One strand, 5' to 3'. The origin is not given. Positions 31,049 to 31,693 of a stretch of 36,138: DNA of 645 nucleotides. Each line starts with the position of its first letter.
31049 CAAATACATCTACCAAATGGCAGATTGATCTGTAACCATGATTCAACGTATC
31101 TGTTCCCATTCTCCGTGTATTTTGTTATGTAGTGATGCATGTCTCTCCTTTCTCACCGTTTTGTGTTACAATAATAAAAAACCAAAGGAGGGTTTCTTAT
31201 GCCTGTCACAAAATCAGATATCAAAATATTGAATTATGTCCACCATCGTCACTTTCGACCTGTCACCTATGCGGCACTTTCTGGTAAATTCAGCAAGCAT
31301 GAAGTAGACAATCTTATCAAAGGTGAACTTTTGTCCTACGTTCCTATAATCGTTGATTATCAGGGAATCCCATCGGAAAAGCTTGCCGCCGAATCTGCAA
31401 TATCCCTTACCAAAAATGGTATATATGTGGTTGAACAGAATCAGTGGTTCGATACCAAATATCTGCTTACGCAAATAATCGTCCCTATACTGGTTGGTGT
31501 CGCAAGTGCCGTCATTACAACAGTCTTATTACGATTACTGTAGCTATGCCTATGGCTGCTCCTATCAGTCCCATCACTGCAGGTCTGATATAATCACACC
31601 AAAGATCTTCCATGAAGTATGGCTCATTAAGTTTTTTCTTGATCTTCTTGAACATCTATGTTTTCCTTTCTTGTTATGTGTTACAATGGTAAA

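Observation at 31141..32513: Alternating-strand zipper of six small genes: three promoter-equipped morons interleaved with early genes, with 3' ends overlapping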

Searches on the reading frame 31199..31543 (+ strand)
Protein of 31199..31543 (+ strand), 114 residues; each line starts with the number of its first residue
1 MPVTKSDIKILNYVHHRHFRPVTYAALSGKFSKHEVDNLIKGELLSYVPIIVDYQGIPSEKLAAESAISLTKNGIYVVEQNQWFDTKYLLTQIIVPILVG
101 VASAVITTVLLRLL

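Call 5: search_protein_families(library=pfam, max_evalue=0.1, proteins=[window:31199-31543:+])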
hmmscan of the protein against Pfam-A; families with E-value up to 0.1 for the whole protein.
window:31199-31543:+ (114 aa): 0 families

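Call 6: search_protein_families(library=phrogs, max_evalue=0.1, proteins=[window:31199-31543:+])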
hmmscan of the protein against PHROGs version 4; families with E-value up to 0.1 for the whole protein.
window:31199-31543:+ (114 aa): 1 family
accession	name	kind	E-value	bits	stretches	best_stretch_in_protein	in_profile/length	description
phrog_12206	-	unknown function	5.8e-05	24.4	1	51-113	50-116/119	-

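Call 9: find_related_loci(query=window:31199-31543:+, collection=viral_contigs, flank=4000)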
Query window:31199-31543:+ (114 aa) in viral_contigs; peptide patterns used: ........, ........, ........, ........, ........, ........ (x = any residue, [..] = any of these).
47 stretches matched a pattern; 17 encode a relative of the query (tblastn E <= 1e-3); 17 distinct loci.
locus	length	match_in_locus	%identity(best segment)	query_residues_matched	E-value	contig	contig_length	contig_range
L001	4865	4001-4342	97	1-114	2e-72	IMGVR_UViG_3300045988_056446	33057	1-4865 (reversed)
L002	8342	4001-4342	96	1-114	4e-72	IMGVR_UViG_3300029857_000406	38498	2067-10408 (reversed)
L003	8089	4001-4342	96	1-114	1e-71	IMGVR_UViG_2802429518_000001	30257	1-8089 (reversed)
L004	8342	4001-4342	96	1-114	8e-72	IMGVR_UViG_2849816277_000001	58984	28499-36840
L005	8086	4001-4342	96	1-114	1e-71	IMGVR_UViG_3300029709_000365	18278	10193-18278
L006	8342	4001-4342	96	1-114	1e-71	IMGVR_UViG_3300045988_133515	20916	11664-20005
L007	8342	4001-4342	96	1-114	1e-71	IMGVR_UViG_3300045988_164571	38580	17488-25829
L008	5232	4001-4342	96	1-114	5e-71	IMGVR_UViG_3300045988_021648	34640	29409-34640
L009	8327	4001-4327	94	1-109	1e-67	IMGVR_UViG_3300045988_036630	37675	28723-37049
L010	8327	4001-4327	94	1-109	7e-68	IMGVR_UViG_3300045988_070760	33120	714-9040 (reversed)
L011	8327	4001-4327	94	1-109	1e-67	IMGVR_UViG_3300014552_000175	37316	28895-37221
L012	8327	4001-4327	94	1-109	1e-67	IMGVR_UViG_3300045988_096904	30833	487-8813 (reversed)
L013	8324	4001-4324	95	1-108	9e-68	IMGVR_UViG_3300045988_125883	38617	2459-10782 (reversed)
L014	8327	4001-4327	94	1-109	2e-67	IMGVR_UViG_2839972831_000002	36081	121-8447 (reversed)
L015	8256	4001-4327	92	1-109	3e-66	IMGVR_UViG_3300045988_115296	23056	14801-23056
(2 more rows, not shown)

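Call 15: find_homologous_proteins(query=window:31199-31543:+, max_evalue=0.01)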
Query window:31199-31543:+ (114 aa): 8 proteins with E <= 0.01 among 14 candidates.
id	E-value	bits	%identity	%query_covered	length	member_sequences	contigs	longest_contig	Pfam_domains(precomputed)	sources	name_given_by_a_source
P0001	5.7e-63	228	95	100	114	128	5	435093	-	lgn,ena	-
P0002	1.5e-60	220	91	100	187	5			-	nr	nr:MAG TPA: hypothetical protein [Caudoviricetes sp.]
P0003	1.2e-57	211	87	100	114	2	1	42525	-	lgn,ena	-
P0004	3.6e-52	193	93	84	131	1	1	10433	-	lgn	-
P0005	3.8e-45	170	69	100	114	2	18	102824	-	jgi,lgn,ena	-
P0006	1.8e-37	146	60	100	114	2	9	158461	-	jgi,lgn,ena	jgi:hypothetical protein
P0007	6.6e-27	112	51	100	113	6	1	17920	-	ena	-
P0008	2.3e-25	107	50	100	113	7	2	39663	-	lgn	-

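Call 17: find_encoding_contigs(protein=P0006, flank=5000, max_places=4)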
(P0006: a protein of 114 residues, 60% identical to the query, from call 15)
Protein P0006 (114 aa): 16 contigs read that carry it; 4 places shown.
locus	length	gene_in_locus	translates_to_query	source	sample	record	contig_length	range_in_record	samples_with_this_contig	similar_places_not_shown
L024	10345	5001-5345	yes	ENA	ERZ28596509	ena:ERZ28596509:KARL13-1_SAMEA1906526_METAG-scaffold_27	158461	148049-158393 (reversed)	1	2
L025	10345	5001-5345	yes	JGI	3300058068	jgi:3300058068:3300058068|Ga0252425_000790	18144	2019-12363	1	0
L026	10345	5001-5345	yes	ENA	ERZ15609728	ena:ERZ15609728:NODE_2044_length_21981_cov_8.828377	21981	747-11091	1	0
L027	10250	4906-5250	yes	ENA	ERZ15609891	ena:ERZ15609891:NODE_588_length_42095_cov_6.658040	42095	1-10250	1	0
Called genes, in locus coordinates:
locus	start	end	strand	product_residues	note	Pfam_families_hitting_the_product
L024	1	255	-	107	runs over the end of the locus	?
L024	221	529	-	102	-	-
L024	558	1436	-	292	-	PF03837:RecT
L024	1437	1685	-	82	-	-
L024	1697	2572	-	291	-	PF07083:DUF1351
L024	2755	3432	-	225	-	PF09588:YqaJ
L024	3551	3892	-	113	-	-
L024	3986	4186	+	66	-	PF13619:KTSC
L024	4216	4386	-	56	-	-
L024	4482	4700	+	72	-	-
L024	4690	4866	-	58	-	-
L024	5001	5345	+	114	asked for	-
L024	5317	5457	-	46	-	-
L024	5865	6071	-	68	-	PF05339:DUF739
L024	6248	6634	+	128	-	PF12844:HTH_19 (weak), PF01381:HTH_3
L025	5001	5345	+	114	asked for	-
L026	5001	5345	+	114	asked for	-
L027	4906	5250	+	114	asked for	-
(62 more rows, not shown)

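Call 18: find_encoding_contigs(protein=P0008, flank=5000, max_places=3)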
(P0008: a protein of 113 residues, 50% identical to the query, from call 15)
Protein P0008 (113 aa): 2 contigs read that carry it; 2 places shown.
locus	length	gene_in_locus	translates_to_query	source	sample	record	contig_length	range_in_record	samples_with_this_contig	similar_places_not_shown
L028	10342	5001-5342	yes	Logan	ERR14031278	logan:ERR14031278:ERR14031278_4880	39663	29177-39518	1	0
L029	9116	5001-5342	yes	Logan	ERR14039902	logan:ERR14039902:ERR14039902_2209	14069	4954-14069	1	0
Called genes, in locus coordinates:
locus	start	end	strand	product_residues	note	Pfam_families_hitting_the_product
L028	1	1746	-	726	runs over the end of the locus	PF14284:PcfJ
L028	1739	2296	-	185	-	PF24703:DUF7666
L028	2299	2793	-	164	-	-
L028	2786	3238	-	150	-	PF00075:RNase_H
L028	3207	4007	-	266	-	PF23343:REP_ORF2-G2P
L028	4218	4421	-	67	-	-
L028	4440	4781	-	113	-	-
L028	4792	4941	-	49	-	-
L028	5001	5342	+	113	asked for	-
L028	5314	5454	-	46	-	-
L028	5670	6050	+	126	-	PF12844:HTH_19, PF13560:HTH_31 (weak), PF01381:HTH_3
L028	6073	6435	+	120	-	PF12844:HTH_19, PF13560:HTH_31 (weak), PF01381:HTH_3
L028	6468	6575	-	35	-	-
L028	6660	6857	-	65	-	PF01381:HTH_3, PF12844:HTH_19, PF13443:HTH_26, PF13560:HTH_31 (weak)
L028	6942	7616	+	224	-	PF08797:HIRAN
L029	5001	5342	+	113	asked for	-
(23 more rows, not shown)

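Call 30: search_protein_representatives(alignment_id=A1)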
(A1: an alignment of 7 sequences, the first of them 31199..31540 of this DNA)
Query: 7 sequences, 114 profile positions. Proteins with E-value up to 0.001 (for the whole library): 90; up to 1e-10: 52; up to 1e-30: 3. The best 90 are listed.
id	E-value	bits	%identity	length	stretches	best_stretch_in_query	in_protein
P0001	3.0e-57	208.1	-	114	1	1-114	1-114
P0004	1.8e-45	170.1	-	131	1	1-96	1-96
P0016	2.2e-31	124.7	-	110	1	3-114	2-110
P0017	5.8e-25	104.1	-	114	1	1-114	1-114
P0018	8.2e-25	103.6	-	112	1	3-114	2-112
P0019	3.6e-21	91.8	-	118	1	2-114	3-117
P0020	1.1e-20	90.3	-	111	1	4-113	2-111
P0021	1.6e-18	83.2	-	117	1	1-113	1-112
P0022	5.6e-18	81.5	-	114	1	1-111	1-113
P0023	1.8e-17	79.9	-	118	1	1-113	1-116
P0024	2.1e-17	79.7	-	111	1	5-113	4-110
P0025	2.3e-17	79.6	-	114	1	4-111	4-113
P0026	1.8e-16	76.7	-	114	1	1-114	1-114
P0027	1.9e-16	76.6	-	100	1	4-114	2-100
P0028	2.0e-16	76.6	-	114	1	1-112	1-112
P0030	1.8e-15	73.5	-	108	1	11-110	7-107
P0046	2.0e-13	66.9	-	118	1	2-111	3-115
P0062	4.6e-11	59.3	-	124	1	1-110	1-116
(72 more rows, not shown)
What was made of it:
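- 31199..31543 (+): M1: 114-aa tail-anchored winged-helix protein (phrog_12206 family). SD AGGAGG at 31186-31191. The family has about 90 50%-identity clusters (call 30).
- The family has about 90 clusters with full-length matches (call 30).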

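Call 35: search_protein_families(library=padloc, max_evalue=0.1, proteins=[window:31199-31543:+])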
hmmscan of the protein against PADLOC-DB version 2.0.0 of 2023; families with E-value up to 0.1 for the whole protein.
window:31199-31543:+ (114 aa): 0 families

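Call 37: find_encoding_contigs(protein=P0021, flank=3000, max_places=2)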
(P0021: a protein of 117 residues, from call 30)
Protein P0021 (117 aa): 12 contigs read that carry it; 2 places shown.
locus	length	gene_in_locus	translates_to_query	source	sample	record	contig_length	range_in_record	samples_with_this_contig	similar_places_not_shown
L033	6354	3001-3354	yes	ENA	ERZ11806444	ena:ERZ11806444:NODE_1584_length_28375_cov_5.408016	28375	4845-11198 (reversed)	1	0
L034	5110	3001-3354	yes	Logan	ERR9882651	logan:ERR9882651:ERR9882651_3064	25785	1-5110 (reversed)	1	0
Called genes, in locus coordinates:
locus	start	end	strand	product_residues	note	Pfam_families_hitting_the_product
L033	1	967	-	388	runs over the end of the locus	PF13479:AAA_24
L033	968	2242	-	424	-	PF02463:SMC_N, PF13175:AAA_15, PF13476:AAA_23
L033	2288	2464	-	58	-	-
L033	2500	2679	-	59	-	-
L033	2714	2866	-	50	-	-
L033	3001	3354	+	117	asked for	-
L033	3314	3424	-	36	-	-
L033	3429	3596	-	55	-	-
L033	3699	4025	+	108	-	-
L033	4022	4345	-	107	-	-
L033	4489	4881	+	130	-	PF01381:HTH_3, PF12844:HTH_19, PF13560:HTH_31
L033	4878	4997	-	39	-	-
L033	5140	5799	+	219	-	-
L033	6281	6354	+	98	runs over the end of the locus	PF00239:Resolvase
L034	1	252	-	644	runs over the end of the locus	PF14284:PcfJ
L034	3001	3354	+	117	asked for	-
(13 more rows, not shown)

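Call 39: find_encoding_contigs(protein=P0046, flank=3000, max_places=2)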
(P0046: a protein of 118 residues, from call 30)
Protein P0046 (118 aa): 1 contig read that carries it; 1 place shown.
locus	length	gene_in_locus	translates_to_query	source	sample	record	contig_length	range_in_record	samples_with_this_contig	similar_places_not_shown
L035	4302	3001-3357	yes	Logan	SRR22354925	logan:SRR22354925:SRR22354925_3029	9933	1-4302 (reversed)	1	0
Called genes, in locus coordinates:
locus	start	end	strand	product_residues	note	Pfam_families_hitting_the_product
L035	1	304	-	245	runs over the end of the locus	PF23343:REP_ORF2-G2P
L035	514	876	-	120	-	-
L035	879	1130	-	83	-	-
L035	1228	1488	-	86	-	-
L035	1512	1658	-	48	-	-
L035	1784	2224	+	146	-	-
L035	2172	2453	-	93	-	-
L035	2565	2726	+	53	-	-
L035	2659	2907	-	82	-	-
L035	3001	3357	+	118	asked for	-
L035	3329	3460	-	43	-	-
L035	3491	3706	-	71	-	PF13560:HTH_31 (weak), PF01381:HTH_3, PF12844:HTH_19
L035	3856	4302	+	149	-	?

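Call 40: find_encoding_contigs(protein=P0030, flank=3000, max_places=2)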
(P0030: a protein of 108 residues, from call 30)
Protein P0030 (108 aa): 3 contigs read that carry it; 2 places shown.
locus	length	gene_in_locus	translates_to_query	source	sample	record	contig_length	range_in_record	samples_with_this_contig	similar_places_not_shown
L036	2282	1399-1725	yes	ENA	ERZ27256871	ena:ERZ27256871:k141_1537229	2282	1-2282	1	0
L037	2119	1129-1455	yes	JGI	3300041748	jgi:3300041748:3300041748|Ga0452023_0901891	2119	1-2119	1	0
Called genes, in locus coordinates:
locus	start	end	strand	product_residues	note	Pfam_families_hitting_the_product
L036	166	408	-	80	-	-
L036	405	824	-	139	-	-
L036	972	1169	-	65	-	-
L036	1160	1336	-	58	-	-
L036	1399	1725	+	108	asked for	-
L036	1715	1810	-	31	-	-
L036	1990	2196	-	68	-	-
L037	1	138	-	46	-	?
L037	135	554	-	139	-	-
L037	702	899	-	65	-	-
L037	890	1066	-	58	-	-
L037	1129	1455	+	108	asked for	-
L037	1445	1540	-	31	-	-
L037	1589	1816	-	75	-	-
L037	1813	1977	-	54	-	-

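Call 41: find_encoding_contigs(protein=P0062, flank=3000, max_places=2)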
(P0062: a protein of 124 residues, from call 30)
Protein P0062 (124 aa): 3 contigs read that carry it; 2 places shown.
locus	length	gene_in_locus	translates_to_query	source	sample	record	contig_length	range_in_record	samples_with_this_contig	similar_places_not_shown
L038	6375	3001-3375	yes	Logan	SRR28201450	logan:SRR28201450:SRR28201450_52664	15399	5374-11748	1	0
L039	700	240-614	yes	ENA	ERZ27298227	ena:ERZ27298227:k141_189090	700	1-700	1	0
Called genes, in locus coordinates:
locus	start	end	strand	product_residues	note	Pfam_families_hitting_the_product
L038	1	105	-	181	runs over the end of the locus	-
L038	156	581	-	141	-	PF00075:RNase_H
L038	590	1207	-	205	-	PF23343:REP_ORF2-G2P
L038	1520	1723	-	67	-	-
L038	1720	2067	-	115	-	-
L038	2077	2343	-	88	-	-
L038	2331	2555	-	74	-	-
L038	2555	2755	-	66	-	-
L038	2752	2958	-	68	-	-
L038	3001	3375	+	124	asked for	-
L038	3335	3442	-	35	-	-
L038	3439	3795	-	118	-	-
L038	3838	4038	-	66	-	-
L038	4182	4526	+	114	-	PF12844:HTH_19 (weak), PF01381:HTH_3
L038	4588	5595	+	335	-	PF02899:Phage_int_SAM_1 (weak)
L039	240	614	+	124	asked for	-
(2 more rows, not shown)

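Call 43: predict_structure(alignment_id=A2)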
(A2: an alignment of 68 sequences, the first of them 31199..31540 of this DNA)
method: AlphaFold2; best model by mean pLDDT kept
length: 114 residues; sequences in the alignment: 68
mean_pLDDT: 88.8   pTM: 0.65
mean pLDDT of the five models: 88.8, 88.6, 87.9, 87.0, 86.4
residues with pLDDT >= 90: 70; 70-90: 42; 50-70: 2; < 50: 0
segments of 3 or more residues with pLDDT < 50: none
pLDDT, mean of each block of 10 residues (from residue 1): 87 85 92 93 91 80 90 91 79 91 95 93
secondary structure, 60 per line:
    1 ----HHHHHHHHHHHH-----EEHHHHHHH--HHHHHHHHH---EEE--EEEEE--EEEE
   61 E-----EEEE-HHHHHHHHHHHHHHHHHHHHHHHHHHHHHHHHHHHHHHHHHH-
elements in order: H5-16 H24-30 H33-41 E45-47 E50-54 E57-61 E67-70 H72-113
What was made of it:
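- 31199..31543 (+): The AF2 model has pLDDT 88.8: H5-16, H24-30, H33-41, a four-strand wing and a long helix 72-113 (call 43).
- On Tail-anchored membrane protein: In the M1 model a continuous helix runs from 72 to 113 (call 43).
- The predicted fold is confident (call 43).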
